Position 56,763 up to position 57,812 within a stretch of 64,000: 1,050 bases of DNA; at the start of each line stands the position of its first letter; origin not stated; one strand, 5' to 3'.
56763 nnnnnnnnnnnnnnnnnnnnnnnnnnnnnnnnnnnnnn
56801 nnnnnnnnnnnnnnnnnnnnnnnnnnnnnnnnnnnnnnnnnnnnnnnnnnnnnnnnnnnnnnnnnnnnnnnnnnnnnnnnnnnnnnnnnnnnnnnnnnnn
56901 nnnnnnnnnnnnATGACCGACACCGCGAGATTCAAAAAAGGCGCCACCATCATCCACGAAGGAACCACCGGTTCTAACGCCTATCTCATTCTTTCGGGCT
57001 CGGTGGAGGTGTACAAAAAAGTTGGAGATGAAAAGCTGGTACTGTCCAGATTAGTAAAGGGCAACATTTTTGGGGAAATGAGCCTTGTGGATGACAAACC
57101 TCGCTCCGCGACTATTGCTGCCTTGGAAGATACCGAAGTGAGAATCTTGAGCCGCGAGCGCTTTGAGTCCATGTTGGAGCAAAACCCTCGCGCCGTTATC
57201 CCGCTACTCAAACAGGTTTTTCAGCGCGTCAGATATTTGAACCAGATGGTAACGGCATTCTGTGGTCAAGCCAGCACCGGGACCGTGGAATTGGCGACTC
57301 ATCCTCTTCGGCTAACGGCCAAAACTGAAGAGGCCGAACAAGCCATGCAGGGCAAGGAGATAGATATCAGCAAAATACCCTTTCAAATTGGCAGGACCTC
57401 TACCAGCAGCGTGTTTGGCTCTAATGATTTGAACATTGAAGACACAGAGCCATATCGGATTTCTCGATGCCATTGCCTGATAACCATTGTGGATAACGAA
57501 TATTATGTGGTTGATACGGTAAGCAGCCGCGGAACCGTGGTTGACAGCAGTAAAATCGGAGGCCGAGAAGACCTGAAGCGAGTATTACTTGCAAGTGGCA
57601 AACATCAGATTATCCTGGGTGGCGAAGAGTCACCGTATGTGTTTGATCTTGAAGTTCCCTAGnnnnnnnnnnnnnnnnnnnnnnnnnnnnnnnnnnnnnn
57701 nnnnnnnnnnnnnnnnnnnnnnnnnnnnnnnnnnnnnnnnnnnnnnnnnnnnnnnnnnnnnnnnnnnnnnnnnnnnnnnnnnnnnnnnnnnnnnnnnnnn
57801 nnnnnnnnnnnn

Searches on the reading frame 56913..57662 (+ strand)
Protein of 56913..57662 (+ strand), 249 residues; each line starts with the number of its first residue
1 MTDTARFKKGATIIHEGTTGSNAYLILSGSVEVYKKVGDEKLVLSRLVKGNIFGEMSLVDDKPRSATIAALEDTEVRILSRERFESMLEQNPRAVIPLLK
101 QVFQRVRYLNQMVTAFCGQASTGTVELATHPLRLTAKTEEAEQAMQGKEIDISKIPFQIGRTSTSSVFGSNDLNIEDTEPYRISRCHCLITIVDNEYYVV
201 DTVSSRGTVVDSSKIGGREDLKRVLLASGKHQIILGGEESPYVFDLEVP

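Call 13: search_protein_families(library=pfam, proteins=[window:56913-57662:+])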
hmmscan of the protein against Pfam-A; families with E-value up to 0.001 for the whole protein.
window:56913-57662:+ (249 aa): 2 families
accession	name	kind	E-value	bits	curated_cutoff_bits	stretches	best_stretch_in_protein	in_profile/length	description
PF00027.35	cNMP_binding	-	2.2e-23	82.5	27.5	1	6-91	3-89/89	Cyclic nucleotide-binding domain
PF00498.31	FHA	-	2.5e-08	34.6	20.7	1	159-228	3-60/67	FHA domain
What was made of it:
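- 56913..57662 (+): cNMP-binding/FHA protein. Its TAG stop at 57660-57662 is TA plus the G of a MITE remnant. Pfam (call 13).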

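Call 44: find_homologous_proteins(query=window:56913-57662:+, max_evalue=1e-20)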
Query window:56913-57662:+ (249 aa): 140 proteins with E <= 1e-20 among 824 candidates; the best 120 are listed.
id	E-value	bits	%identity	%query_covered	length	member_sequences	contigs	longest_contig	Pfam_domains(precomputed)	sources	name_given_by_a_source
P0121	1.9e-151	520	96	100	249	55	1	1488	PF00498.32,PF00027.36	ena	-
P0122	5.1e-151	519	96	100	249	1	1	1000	PF00498.32,PF00027.36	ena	-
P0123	7.0e-151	518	96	100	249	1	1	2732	PF00498.32,PF00027.36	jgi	jgi:CRP-like cAMP-binding protein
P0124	9.6e-151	518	96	100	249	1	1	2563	PF00498.32,PF00027.36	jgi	-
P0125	1.9e-150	517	96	100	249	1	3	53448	PF00498.32,PF00027.36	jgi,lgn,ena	jgi:CRP-like cAMP-binding protein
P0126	3.4e-150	516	95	100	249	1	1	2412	PF00498.32,PF00027.36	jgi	jgi:CRP-like cAMP-binding protein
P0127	3.4e-150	516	96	100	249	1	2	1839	PF00498.32,PF00027.36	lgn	-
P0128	3.5e-150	516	96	100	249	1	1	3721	PF00498.32,PF00027.36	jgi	jgi:CRP-like cAMP-binding protein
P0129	3.6e-150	516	95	100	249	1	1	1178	PF00498.32,PF00027.36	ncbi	-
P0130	3.6e-150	516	95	100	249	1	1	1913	PF00498.32,PF00027.36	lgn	-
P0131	4.8e-150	515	95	100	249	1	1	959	PF00498.32,PF00027.36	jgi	-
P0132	4.8e-150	515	95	100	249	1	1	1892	PF00498.32,PF00027.36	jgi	jgi:CRP-like cAMP-binding protein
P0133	4.8e-150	515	95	100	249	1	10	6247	PF00498.32,PF00027.36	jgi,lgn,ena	jgi:CRP-like cAMP-binding protein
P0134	4.9e-150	515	95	100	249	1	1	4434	PF00498.32,PF00027.36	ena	-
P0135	9.1e-150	515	95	100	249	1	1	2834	PF00498.32,PF00027.36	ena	-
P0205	7.0e-133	459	84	100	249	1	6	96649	PF00498.32,PF00027.36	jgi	jgi:hypothetical protein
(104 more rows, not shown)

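Call 51: find_encoding_contigs(protein=P0125, flank=2500, max_places=3)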
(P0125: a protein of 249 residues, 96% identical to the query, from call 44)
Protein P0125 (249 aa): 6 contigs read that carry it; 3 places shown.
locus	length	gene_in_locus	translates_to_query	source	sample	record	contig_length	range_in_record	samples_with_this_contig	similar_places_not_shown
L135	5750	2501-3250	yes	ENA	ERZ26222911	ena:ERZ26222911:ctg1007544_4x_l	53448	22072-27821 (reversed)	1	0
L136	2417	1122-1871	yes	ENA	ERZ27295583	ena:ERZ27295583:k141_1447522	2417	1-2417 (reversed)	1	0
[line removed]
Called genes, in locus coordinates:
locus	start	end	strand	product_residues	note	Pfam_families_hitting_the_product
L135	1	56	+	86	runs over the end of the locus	-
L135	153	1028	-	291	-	PF00005:ABC_tran, PF00004:AAA (faint), PF13304:AAA_21 (weak)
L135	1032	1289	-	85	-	-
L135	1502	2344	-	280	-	PF00005:ABC_tran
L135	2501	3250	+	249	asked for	PF00027:cNMP_binding, PF00498:FHA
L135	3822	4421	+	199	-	PF07238:PilZ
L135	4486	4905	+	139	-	PF07238:PilZ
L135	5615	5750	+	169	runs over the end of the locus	-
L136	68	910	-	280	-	PF00005:ABC_tran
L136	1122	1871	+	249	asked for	PF00027:cNMP_binding, PF00498:FHA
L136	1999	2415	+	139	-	?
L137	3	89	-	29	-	?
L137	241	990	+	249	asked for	PF00027:cNMP_binding, PF00498:FHA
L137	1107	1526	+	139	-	PF07238:PilZ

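Call 52: find_encoding_contigs(protein=P0205, flank=2500, max_places=2)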
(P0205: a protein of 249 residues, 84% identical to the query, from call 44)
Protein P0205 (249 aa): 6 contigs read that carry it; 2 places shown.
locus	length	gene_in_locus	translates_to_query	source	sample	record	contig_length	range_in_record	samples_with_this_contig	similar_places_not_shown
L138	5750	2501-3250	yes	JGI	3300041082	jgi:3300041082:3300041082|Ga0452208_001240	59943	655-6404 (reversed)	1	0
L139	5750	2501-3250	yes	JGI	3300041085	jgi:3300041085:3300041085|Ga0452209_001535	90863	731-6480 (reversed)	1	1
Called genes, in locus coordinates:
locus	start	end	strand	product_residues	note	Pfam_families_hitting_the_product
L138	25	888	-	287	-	PF00005:ABC_tran, PF13191:AAA_16 (weak), PF13304:AAA_21 (weak)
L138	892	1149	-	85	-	-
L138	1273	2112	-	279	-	PF00005:ABC_tran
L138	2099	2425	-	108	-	-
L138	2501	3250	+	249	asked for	PF00027:cNMP_binding, PF00498:FHA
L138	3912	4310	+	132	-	PF00011:HSP20, PF17886:ArsA_HSP20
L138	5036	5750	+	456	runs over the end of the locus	?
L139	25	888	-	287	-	PF00005:ABC_tran, PF13191:AAA_16 (weak), PF13304:AAA_21 (weak)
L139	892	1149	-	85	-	-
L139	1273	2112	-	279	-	PF00005:ABC_tran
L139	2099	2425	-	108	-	-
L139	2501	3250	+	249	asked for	PF00027:cNMP_binding, PF00498:FHA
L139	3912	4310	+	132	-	PF00011:HSP20, PF17886:ArsA_HSP20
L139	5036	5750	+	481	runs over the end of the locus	?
